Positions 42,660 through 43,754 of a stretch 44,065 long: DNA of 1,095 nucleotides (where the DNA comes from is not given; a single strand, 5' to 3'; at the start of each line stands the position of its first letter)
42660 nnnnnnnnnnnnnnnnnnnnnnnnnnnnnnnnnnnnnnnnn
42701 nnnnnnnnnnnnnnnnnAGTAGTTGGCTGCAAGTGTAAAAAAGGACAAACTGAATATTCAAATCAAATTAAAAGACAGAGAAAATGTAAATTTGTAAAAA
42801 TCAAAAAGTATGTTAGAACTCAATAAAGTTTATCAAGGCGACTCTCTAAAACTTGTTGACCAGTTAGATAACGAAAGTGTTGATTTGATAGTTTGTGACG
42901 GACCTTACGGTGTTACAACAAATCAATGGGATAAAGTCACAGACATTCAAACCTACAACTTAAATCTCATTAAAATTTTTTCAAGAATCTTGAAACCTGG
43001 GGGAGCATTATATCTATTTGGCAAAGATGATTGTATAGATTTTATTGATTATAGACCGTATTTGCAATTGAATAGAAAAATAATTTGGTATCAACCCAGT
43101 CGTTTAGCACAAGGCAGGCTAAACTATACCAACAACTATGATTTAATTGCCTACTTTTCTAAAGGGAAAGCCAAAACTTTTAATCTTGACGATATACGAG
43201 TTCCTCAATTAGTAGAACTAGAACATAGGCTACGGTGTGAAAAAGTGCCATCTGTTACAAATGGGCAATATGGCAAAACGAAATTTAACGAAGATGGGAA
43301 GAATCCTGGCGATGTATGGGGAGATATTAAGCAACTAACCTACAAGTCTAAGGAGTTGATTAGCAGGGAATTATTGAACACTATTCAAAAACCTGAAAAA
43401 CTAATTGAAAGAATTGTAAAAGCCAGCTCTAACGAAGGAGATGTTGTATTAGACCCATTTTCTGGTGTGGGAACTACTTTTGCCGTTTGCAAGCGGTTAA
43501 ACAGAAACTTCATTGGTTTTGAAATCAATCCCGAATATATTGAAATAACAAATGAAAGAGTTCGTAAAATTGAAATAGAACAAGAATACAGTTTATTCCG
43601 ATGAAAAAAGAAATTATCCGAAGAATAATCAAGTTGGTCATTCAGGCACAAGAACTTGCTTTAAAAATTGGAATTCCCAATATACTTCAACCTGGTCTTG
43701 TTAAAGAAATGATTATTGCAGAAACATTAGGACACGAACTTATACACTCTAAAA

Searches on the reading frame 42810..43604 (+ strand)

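Call 50: search_protein_families(library=pfam, proteins=[window:42810-43604:+])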
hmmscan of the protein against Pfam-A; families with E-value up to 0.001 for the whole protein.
window:42810-43604:+ (264 aa): 5 families
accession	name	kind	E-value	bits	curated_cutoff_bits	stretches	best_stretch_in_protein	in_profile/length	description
PF01555.25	N6_N4_Mtase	-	4.6e-45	154.7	26.7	1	24-249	1-221/221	DNA methylase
PF01170.24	UPF0020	-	1e-06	29.1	22.3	0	7-73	107-169/197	RMKL-like, methyltransferase domain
PF13847.12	Methyltransf_31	-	4.6e-05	23.6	27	0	208-256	2-53/145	Methyltransferase domain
PF02475.24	TRM5-TYW2_MTfase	-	0.00033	21.1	28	1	203-257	30-86/164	TRM5/TYW2 methyltransferase domain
PF08241.18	Methyltransf_11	-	0.00072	20.6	21.2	0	8-68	47-94/95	Methyltransferase domain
